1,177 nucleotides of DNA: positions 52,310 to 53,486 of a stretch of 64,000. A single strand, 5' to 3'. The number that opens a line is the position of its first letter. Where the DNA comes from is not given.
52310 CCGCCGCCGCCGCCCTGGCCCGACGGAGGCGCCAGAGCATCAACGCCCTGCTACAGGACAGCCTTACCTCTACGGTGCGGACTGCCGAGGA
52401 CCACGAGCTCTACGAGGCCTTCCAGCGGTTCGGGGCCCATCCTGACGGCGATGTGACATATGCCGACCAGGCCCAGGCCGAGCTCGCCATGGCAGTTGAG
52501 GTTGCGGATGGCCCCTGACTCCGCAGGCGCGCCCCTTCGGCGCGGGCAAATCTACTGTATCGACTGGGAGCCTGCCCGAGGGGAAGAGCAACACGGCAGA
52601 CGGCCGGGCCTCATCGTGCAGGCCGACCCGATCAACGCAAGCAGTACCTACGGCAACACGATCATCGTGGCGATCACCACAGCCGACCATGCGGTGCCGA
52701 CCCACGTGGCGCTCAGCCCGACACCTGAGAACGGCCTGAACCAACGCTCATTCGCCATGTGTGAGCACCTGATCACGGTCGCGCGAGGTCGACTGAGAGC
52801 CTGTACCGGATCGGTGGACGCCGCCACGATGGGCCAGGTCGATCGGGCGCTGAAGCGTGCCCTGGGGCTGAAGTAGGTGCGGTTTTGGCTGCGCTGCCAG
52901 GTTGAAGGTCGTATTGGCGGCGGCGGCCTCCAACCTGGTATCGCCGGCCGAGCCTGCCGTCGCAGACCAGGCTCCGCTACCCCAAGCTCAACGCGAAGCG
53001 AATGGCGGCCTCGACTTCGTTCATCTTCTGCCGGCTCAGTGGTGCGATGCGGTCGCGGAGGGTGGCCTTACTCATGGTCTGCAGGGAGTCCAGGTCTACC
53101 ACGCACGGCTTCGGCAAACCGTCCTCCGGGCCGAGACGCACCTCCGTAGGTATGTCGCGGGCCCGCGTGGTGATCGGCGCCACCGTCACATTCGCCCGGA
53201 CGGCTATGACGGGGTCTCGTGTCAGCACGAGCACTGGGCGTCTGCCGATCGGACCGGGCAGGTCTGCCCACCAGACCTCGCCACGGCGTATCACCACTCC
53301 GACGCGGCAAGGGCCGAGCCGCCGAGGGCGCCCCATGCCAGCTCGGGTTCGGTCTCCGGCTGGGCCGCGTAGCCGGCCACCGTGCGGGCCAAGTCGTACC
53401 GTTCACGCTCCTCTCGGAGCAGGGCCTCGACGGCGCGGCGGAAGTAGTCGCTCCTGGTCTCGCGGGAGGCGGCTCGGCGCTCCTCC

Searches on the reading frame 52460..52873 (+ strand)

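Call 10: search_protein_families(library=pfam, proteins=[window:52460-52873:+], max_evalue=0.001)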
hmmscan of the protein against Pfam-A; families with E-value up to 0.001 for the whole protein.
window:52460-52873:+ (138 aa): 1 family
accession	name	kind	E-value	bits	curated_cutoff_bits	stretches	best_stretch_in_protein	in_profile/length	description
PF02452.23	PemK_toxin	-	1.8e-24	86.5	23.1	1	27-134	1-108/109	PemK-like, MazF-like toxin of type II toxin-antitoxin system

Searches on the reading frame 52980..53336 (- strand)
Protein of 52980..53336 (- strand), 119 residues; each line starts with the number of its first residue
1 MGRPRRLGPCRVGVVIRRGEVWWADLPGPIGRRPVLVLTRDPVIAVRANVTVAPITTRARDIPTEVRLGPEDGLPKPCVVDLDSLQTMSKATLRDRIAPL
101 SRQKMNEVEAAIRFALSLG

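Call 10: search_protein_families(library=pfam, proteins=[window:52980-53336:-], max_evalue=0.001)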
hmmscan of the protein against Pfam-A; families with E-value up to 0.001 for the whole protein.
window:52980-53336:- (119 aa): 1 family
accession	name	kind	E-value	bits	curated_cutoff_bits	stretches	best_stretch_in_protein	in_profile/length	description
PF02452.23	PemK_toxin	-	6e-21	75.1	23.1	1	17-114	1-107/109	PemK-like, MazF-like toxin of type II toxin-antitoxin system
